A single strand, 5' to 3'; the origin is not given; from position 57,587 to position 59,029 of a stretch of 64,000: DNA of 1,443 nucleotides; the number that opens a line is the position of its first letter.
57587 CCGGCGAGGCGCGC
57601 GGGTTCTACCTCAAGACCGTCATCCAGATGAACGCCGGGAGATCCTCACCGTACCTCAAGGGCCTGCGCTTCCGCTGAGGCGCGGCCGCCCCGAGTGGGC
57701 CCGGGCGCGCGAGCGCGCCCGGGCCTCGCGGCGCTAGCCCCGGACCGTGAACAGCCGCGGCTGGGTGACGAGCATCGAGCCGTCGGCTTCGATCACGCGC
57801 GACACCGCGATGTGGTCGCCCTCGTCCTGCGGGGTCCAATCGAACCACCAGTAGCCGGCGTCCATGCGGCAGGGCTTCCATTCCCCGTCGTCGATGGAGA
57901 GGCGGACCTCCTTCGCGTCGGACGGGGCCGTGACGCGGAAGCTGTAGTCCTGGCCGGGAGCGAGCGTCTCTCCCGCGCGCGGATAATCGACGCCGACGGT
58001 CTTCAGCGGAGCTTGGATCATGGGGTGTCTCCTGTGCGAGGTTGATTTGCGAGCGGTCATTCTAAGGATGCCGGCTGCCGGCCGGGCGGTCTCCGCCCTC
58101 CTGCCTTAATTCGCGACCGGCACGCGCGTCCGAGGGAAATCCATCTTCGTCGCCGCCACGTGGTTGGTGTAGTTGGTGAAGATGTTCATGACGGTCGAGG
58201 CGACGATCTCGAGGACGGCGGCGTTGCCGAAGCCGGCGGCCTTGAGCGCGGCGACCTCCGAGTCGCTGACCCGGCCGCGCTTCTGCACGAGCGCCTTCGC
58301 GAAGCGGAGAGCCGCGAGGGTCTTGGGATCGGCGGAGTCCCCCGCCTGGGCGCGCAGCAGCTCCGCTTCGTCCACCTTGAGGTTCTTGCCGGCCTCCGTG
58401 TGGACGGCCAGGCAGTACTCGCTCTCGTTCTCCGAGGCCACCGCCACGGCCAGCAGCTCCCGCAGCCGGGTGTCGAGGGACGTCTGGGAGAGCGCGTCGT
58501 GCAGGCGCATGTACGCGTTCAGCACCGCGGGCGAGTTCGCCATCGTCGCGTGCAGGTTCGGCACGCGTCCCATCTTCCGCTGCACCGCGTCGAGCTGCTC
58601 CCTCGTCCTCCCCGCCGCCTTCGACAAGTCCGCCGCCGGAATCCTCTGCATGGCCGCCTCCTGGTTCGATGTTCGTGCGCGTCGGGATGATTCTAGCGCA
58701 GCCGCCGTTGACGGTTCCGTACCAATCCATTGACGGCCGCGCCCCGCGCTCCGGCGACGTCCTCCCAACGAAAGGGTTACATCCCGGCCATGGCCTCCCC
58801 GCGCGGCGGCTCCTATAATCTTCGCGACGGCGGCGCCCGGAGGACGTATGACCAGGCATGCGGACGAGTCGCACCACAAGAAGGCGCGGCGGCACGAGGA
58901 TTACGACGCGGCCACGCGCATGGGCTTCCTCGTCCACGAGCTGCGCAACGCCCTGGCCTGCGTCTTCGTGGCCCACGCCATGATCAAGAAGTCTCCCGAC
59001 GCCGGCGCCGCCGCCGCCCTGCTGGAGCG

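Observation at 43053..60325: Four-member paralogous family of about 100-aa Ig-like proteins with invariant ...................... core, partly translationally coupled and linked to a sensor-less histidine kinase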

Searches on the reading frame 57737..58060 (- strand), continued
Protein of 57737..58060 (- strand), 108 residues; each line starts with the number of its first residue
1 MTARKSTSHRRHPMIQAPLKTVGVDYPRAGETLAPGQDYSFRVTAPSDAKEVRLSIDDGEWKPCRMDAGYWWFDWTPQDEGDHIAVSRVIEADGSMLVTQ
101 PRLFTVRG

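Call 33: find_related_loci(query=A4, collection=genome_contigs, flank=8000)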
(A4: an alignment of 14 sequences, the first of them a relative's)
Query A4 (129 aa) in genome_contigs; peptide patterns used: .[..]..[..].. (x = any residue, [..] = any of these).
353 stretches matched a pattern; 300 encode a relative of the query (tblastn E <= 1e-3); the best 80 are kept; 80 distinct loci.
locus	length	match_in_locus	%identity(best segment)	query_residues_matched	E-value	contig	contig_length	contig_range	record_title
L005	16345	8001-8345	56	14-127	2e-36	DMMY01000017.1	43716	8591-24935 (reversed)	MAG TPA_asm: Elusimicrobia bacterium isolate UBA9628 contig_5519, whole genome shotgun sequence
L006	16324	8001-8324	56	19-126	1e-36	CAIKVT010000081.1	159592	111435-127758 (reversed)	MAG: uncultured Elusimicrobia bacterium isolate MJ-time_bin-0941 genome assembly, contig: bin-0941:81/84, whole genome s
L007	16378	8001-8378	53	6-126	9e-36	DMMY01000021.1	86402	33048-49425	MAG TPA_asm: Elusimicrobia bacterium isolate UBA9628 contig_248, whole genome shotgun sequence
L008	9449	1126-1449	53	20-127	8e-35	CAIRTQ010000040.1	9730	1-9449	MAG: uncultured Elusimicrobia bacterium isolate MJ-2014_bin-0981 genome assembly, contig: bin-0981:040/158, whole genome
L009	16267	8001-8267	58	39-126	5e-30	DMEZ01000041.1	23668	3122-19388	MAG TPA_asm: Elusimicrobia bacterium isolate UBA9639 contig_3803, whole genome shotgun sequence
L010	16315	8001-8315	50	26-127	2e-29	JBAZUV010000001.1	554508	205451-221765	MAG: Elusimicrobiota bacterium isolate SO_2017_GW1_237 NODE_93_length_554508_cov_6.662483_OW334_2017, whole genome shotg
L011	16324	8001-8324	44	22-126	1e-27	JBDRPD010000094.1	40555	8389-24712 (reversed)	MAG: Elusimicrobiota bacterium isolate MEGAHIT-group-2.10 k141_324345, whole genome shotgun sequence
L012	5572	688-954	52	39-126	3e-27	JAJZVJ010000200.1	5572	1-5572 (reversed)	MAG: bacterium isolate SKS5.bin41 NODE_28686_length_5572_cov_1.132782, whole genome shotgun sequence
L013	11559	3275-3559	51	33-126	7e-27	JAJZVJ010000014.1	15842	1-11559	MAG: bacterium isolate SKS5.bin41 NODE_6703_length_15842_cov_1.177537, whole genome shotgun sequence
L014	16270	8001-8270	52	38-127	1e-26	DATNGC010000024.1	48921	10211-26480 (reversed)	MAG TPA_asm: Elusimicrobiota bacterium isolate SMAG_U11311 k141_4371198, whole genome shotgun sequence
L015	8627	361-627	54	39-126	1e-26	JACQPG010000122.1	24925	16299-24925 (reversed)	MAG: Elusimicrobia bacterium isolate NC_groundwater_1301_Ag_S-0.2um_62_34 S_p2_S4_coassembly_k141_3308051, whole genome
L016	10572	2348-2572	53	33-107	2e-26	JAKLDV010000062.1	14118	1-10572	MAG: Elusimicrobia bacterium isolate RA.bin118 RA.bin118_62, whole genome shotgun sequence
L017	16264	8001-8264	52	42-128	6e-26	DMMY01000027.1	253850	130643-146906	MAG TPA_asm: Elusimicrobia bacterium isolate UBA9628 contig_165, whole genome shotgun sequence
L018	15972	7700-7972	49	36-126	1e-25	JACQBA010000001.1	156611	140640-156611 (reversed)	MAG: Elusimicrobia bacterium isolate NC_groundwater_930_Pr1_S-0.2um_66_35 Montesol18-Sp2_coassembly_scaffold_42952, whol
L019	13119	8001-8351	38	8-122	2e-25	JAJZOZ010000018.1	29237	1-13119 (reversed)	MAG: bacterium isolate SKS1.bin104 NODE_2753_length_29237_cov_2.733288, whole genome shotgun sequence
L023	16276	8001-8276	50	36-126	5e-25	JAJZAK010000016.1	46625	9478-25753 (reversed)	MAG: bacterium isolate FK5.bin95 NODE_764_length_46625_cov_2.574756, whole genome shotgun sequence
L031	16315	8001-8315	43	21-121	4e-24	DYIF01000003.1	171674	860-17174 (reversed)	MAG TPA_asm: Elusimicrobium minutum isolate TT109_36_37 Afr_mines_TT109_31_length_171674_cov_15_094803, whole genome sho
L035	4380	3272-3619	43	1-107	7e-24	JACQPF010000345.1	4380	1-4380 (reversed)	MAG: Elusimicrobia bacterium isolate NC_groundwater_1300_Ag_S-0.2um_60_19 S_p2_S4_coassembly_k141_3390170, whole genome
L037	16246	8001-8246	44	42-121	1e-23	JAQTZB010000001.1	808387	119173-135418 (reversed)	MAG: Elusimicrobiales bacterium isolate STC_50 NODE_7_length_808387_cov_5.808970_Sandtown_C, whole genome shotgun sequen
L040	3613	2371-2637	48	39-126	2e-23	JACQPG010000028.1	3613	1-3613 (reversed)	MAG: Elusimicrobia bacterium isolate NC_groundwater_1301_Ag_S-0.2um_62_34 S_p2_S4_coassembly_k141_847852, whole genome s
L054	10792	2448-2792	37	5-121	9e-23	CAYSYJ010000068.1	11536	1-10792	MAG TPA_asm: uncultured Elusimicrobiaceae bacterium isolate binchicken_co273_17 genome assembly, contig: NODE_6066_lengt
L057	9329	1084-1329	46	38-119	1e-22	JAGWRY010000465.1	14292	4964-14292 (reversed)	MAG: Elusimicrobia bacterium isolate REEB337 k141_4586850, whole genome shotgun sequence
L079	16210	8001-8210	50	38-107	7e-22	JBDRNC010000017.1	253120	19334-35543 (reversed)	MAG: Elusimicrobiota bacterium isolate MEGAHIT-group-1.866 k141_2862391, whole genome shotgun sequence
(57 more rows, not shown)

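Call 40: search_protein_families(library=pfam, alignment_id=A5, max_evalue=0.00001)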
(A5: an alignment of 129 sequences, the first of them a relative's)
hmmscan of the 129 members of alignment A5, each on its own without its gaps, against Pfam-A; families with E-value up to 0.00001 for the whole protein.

A. member 1, L005:7228-7887:+ (220 aa): 3 families
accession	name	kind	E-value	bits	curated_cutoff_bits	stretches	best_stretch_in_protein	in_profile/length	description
PF00072.30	Response_reg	-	2.9e-27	95.5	30.2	1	11-122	1-110/111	Response regulator receiver domain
PF00196.25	GerE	-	1.3e-16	60.4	23.5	1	156-208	2-54/57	Bacterial regulatory proteins, luxR family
PF08281.18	Sigma70_r4_2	-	1.1e-06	28.7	25.7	1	155-192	9-47/54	Sigma-70, region 4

B. families by the number of members that match (of 129 scanned): 79 families (the first 25 are shown)
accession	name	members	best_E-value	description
PF00072.30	Response_reg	12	2.1e-32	Response regulator receiver domain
PF00224.27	PK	8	3.7e-112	Pyruvate kinase, barrel domain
PF02502.23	LacAB_rpiB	6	4.7e-54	Ribose/Galactose Isomerase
PF02518.31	HATPase_c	5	2.2e-27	Histidine kinase-, DNA gyrase B-, and HSP90-like ATPase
PF00196.25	GerE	4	1.3e-16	Bacterial regulatory proteins, luxR family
PF00923.25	TAL_FSA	3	3.3e-73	Transaldolase/Fructose-6-phosphate aldolase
PF07690.21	MFS_1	3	1.9e-08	Major Facilitator Superfamily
PF08281.18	Sigma70_r4_2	3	1.1e-06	Sigma-70, region 4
PF04055.27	Radical_SAM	2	5.7e-27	Radical SAM superfamily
PF01546.33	Peptidase_M20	2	1.3e-26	Peptidase family M20/M25/M40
PF00011.27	HSP20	2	1.5e-26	Hsp20/alpha crystallin family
PF00512.31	HisKA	2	6.7e-15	His Kinase A (phospho-acceptor) domain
PF07687.19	M20_dimer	2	2.6e-14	Peptidase dimerisation domain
PF13426.13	PAS_9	2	4.8e-12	PAS domain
PF05239.21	PRC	2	1.2e-09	PRC-barrel domain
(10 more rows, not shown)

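Call 58: list_cluster_members(proteins=[P0159, P0161, P0157, P0050, P0178, P0174, P0036, P0146, P0072, P0105])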
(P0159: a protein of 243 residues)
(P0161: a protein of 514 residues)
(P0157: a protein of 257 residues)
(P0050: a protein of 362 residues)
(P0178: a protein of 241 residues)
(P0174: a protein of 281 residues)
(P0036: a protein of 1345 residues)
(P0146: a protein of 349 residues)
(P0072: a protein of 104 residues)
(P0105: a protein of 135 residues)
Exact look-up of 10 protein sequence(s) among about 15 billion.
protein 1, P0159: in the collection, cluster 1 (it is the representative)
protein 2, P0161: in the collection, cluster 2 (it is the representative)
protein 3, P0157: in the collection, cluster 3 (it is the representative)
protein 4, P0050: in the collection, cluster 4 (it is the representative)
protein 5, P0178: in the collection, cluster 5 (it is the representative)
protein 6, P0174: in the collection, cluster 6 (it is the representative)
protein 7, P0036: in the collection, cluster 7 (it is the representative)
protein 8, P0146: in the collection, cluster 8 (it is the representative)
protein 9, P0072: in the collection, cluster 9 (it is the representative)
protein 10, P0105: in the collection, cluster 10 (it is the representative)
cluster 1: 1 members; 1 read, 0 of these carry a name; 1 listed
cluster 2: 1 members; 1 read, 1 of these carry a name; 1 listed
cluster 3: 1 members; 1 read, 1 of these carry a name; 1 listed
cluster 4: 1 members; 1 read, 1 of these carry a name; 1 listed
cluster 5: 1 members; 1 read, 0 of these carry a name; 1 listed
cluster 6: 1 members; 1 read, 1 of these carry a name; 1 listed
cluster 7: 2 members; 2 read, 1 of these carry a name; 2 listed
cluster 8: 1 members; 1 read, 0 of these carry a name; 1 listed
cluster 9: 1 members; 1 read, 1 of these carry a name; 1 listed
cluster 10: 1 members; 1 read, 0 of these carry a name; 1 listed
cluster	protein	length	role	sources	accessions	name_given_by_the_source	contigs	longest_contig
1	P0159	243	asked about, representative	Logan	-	-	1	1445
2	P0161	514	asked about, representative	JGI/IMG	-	glutamine synthetase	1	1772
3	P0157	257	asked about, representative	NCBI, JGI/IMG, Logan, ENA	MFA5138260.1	MAG: response regulator [Elusimicrobiota bacterium]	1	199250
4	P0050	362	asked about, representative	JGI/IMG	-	hypothetical protein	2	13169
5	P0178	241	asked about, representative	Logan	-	-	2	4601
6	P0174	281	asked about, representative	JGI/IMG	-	hypothetical protein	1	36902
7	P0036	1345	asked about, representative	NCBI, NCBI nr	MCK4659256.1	MAG: hypothetical protein KAV82_07005 [Phycisphaerae bacterium] | hypothetical protein [Phycisphaerae bacterium]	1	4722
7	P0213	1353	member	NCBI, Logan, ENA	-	-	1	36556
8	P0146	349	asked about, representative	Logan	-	-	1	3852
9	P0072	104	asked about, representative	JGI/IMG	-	hypothetical protein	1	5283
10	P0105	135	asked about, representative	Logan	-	-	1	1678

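Call 61: search_protein_families(library=pfam, proteins=[P0036, P0174, L037:8341-9372:+, L031:8429-9448:+, L037:9401-11185:+, L037:4535-6388:+], max_evalue=0.001)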
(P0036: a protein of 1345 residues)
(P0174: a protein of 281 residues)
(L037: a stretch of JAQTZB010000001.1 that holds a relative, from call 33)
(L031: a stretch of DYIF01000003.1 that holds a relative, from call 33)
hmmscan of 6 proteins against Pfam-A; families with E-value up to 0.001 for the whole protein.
P0036 (1345 aa): 3 families
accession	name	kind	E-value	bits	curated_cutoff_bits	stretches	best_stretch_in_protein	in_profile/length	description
PF16760.10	CBM53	-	7e-11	42.7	27.6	1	1034-1091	1-55/57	Starch/carbohydrate-binding module (family 53)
PF17957.7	Big_7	-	9.1e-08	33.1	24.1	0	199-255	1-58/70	Bacterial Ig domain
PF15538.12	Ntox46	-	0.00062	20.2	25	0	316-364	45-92/157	Bacterial toxin 46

P0174 (281 aa): 0 families

L037:8341-9372:+ (344 aa): 2 families
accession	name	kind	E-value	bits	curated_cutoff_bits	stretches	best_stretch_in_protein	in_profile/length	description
PF00224.27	PK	-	3.7e-112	375.1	30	1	8-327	2-328/328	Pyruvate kinase, barrel domain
PF03328.21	HpcH_HpaI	-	8.1e-05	22.4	25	0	181-244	78-146/221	HpcH/HpaI aldolase/citrate lyase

L031:8429-9448:+ (340 aa): 2 families
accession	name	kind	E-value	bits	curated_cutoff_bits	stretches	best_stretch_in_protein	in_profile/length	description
PF00224.27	PK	-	6.9e-96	321.6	30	1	3-322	3-328/328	Pyruvate kinase, barrel domain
PF03328.21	HpcH_HpaI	-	0.00036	20.3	25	0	173-239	76-146/221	HpcH/HpaI aldolase/citrate lyase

L037:9401-11185:+ (595 aa): 9 families
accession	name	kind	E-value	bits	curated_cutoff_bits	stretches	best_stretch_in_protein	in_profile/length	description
PF00005.33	ABC_tran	-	2.5e-50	171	25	2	21-156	2-137/137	ABC transporter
PF13304.12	AAA_21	-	3e-15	57.5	27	1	33-52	2-21/304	AAA domain, putative AbiEii toxin, Type IV TA system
PF02463.25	SMC_N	-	1.9e-11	44.3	40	0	126-195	135-209/220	RecF/RecN/SMC N terminal domain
PF16326.10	ABC_tran_CTD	-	2.8e-07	31.1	32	1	527-595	1-69/69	ABC transporter C-terminal domain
PF13555.12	AAA_29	-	9e-06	25.8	27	0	27-47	19-39/61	P-loop containing region of AAA domain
PF13476.12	AAA_23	-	1.3e-05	26.4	27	0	33-53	22-42/201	AAA domain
PF13521.12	AAA_28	-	9.8e-05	23.1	27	0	35-56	4-26/164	AAA domain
PF13401.12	AAA_22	-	0.00018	22.2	27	0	328-458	11-106/130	AAA domain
PF00006.31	ATP-synt_ab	-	0.00026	21.1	29.5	0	317-344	9-36/213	ATP synthase alpha/beta family, nucleotide-binding domain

L037:4535-6388:+ (618 aa): 1 family
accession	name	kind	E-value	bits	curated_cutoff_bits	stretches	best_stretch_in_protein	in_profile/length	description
PF13584.12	BatD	-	1.8e-36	125.1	24.1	2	30-125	2-92/92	BatD DUF11 like domain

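Call 68: search_protein_families(library=pfam, proteins=[L040:2314-3054:+, L057:142-1410:+, L014:6469-7398:+, L014:7698-8270:+, L008:7242-7958:+, L010:7734-8315:+, L054:2238-2798:+, L035:3143-3676:+, L079:7752-8267:+, L023:7770-8282:+], max_evalue=0.001)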
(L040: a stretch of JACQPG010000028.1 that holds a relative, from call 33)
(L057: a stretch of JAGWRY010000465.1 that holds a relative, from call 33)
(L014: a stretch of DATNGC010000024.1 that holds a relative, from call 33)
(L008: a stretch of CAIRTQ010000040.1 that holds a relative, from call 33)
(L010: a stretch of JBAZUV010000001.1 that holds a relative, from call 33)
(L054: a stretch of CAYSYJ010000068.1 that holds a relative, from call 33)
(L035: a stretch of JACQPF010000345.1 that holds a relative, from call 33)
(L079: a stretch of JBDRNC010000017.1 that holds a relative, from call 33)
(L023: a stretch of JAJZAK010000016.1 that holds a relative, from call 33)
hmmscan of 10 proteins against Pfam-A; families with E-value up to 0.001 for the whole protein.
L040:2314-3054:+ (247 aa): 1 family
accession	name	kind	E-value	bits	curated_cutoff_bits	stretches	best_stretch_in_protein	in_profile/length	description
PF19571.5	ACT_8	-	1.6e-05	25.1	23.5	1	119-238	3-122/141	ACT domain pair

L057:142-1410:+ (423 aa): 0 families

L014:6469-7398:+ (310 aa): 0 families

L014:7698-8270:+ (191 aa): 0 families

L008:7242-7958:+ (239 aa): 0 families

L010:7734-8315:+ (194 aa): 0 families

L054:2238-2798:+ (187 aa): 0 families

L035:3143-3676:+ (178 aa): 1 family
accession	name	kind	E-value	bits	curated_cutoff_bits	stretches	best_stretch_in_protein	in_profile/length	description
PF17957.7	Big_7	-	0.00089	20.3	24.1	0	84-157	3-70/70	Bacterial Ig domain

L079:7752-8267:+ (172 aa): 0 families

L023:7770-8282:+ (171 aa): 0 families

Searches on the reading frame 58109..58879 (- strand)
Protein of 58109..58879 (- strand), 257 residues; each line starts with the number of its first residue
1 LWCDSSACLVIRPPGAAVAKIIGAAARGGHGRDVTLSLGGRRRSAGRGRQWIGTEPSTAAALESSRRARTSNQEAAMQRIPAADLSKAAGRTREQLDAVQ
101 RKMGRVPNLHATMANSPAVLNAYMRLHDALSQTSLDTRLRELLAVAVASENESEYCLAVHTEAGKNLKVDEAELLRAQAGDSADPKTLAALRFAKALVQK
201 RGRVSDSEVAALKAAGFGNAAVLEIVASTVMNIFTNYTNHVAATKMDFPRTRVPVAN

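Call 5: search_protein_families(library=pfam, proteins=[window:58109-58879:-], max_evalue=1)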
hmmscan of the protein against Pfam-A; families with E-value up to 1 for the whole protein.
window:58109-58879:- (257 aa): 2 families
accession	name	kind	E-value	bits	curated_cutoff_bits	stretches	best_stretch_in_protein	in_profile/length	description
PF02627.25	CMD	-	4.1e-12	46.4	23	1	117-195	1-83/84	Carboxymuconolactone decarboxylase family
PF04636.18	PA26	-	0.096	12.1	29.4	1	87-163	16-94/445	PA26 p53-induced protein (sestrin)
